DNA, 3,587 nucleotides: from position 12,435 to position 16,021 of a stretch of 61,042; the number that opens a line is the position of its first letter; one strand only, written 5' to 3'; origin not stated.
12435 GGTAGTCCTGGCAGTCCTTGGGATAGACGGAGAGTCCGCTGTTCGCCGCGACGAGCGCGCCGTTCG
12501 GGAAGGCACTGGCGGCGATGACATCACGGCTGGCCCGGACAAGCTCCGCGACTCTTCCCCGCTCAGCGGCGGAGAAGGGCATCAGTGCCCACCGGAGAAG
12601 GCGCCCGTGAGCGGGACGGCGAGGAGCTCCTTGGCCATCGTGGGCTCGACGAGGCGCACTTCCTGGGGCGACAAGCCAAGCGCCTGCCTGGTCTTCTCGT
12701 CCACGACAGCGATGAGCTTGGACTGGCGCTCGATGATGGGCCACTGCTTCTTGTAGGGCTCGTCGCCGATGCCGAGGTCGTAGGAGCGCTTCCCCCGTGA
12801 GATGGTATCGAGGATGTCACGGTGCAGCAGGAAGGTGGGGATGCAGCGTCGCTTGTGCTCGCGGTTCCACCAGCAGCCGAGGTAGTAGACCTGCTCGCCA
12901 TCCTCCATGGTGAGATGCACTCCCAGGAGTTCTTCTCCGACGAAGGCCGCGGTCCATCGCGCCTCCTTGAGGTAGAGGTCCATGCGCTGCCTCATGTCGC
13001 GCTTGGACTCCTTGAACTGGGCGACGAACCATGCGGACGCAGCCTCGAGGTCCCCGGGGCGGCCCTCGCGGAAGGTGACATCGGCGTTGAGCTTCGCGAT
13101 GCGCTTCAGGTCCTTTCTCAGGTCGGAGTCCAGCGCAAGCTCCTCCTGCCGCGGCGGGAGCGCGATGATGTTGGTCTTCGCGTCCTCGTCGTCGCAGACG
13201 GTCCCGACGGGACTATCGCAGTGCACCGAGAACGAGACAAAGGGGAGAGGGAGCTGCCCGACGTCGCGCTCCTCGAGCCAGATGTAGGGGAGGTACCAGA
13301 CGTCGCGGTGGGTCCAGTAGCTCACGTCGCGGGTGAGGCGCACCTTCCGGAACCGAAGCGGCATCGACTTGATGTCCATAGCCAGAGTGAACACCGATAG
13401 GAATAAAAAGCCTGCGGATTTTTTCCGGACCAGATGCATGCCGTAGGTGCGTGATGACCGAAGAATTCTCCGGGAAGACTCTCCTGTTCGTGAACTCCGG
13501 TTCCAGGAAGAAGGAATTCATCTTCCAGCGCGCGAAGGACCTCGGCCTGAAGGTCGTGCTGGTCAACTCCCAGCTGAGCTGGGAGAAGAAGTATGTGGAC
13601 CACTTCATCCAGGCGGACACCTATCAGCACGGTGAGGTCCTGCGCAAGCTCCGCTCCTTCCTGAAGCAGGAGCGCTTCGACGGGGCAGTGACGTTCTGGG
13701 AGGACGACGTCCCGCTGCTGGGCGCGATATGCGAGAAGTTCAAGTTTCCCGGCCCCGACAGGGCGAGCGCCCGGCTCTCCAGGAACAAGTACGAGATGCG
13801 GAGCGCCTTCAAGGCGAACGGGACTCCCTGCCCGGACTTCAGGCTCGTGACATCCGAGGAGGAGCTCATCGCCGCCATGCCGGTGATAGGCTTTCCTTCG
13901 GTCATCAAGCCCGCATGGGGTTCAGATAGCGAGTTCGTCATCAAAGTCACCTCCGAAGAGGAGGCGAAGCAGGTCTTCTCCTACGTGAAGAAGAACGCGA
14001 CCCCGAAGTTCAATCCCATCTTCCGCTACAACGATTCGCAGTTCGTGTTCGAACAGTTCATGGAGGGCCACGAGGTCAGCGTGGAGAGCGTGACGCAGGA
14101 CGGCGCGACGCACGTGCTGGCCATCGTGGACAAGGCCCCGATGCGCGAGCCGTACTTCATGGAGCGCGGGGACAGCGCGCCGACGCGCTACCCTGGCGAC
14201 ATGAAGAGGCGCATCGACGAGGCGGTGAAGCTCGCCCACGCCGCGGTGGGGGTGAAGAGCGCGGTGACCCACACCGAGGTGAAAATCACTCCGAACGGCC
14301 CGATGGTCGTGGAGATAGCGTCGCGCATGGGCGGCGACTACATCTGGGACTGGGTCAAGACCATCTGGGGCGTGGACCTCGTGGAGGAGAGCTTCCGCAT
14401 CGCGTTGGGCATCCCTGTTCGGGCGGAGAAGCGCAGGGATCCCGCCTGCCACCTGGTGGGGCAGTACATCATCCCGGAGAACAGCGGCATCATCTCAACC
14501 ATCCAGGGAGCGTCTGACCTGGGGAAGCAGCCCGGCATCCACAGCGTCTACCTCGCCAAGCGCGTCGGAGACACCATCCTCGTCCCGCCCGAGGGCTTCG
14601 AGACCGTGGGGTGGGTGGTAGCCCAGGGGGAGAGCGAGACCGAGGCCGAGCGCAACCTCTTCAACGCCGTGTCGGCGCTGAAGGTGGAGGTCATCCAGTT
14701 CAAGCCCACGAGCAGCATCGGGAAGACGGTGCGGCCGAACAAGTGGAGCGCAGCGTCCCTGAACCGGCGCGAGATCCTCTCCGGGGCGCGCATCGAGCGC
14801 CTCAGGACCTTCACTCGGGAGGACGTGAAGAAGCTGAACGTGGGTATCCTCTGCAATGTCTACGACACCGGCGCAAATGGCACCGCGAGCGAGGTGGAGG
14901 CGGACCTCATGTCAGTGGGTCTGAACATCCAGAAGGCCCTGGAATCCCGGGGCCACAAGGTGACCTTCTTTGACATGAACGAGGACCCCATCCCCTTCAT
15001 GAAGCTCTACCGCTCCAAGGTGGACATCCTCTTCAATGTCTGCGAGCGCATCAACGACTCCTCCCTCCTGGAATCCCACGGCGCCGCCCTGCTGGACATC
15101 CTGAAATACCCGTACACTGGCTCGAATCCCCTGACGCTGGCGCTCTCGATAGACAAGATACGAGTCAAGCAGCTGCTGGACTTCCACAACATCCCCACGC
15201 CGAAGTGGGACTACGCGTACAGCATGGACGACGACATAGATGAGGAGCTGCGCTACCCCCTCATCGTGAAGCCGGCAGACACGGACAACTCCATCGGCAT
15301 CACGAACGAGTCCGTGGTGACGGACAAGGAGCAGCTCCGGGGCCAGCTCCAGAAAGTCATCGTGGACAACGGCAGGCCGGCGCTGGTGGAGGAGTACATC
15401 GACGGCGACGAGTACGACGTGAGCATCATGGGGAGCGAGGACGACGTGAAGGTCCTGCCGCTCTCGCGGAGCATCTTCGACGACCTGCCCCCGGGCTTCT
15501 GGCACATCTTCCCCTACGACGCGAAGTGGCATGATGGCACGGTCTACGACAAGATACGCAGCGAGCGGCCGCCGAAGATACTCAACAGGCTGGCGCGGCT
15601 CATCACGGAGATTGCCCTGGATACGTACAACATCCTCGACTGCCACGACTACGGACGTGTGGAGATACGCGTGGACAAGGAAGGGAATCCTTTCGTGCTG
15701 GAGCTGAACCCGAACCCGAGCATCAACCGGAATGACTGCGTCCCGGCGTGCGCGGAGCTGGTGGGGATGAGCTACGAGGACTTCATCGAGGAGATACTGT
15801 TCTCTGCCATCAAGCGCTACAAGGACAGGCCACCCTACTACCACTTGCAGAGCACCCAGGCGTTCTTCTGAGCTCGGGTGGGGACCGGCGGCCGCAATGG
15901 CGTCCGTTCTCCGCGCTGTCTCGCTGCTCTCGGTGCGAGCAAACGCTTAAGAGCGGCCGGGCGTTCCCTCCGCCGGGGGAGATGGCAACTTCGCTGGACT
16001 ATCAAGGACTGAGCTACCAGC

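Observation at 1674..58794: Dispersed family of ~68-bp CGGCCG-bounded, imperfectly palindromic intergenic repeats (at least 20 copies in 61 kb), most lying 25-42 bp from a TATA box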

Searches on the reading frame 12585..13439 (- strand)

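Call 69: search_protein_families(library=pfam, proteins=[window:12585-13439:-], max_evalue=0.01)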
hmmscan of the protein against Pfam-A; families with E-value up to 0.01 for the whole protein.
window:12585-13439:- (285 aa): 1 family
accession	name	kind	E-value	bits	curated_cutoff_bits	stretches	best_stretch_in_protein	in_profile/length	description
PF13480.13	Acetyltransf_6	-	6.1e-11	43.1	22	1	106-231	6-143/143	Acetyltransferase (GNAT) domain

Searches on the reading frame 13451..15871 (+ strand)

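Call 9: search_protein_families(library=pfam, proteins=[window:13451-15871:+])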
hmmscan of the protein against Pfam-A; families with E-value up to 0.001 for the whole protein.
window:13451-15871:+ (806 aa): 9 families
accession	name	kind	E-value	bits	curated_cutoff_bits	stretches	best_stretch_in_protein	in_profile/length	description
PF07478.18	Dala_Dala_lig_C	-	4.6e-32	111.6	24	1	590-783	24-203/204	D-ala D-ala ligase C-terminus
PF13535.11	ATP-grasp_4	-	4.3e-28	98.4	27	1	146-296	1-156/160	ATP-grasp domain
PF02655.19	ATP-grasp_3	-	3.2e-19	70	23.2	2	112-295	3-159/160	ATP-grasp domain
PF18603.7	LAL_C2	-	2.7e-14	53.6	29.4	1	338-414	1-77/78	L-amino acid ligase C-terminal domain 2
PF18130.6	ATPgrasp_N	-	2.4e-10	41.2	27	1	25-101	1-81/81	ATP-grasp N-terminal domain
PF02222.28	ATP-grasp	-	3e-08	34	27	1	119-228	2-102/179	ATP-grasp domain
PF01071.24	GARS_A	-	5.6e-08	33.3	27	0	113-220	3-105/194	Phosphoribosylglycinamide synthetase, ATP-grasp (A) domain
PF02786.22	CPSase_L_D2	-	2.5e-07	30.8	19.8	1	121-324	10-209/211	Carbamoyl-phosphate synthase L chain, ATP binding domain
PF08443.16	RimK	-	8.6e-06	25.9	21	0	111-180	2-73/188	RimK-like ATP-grasp domain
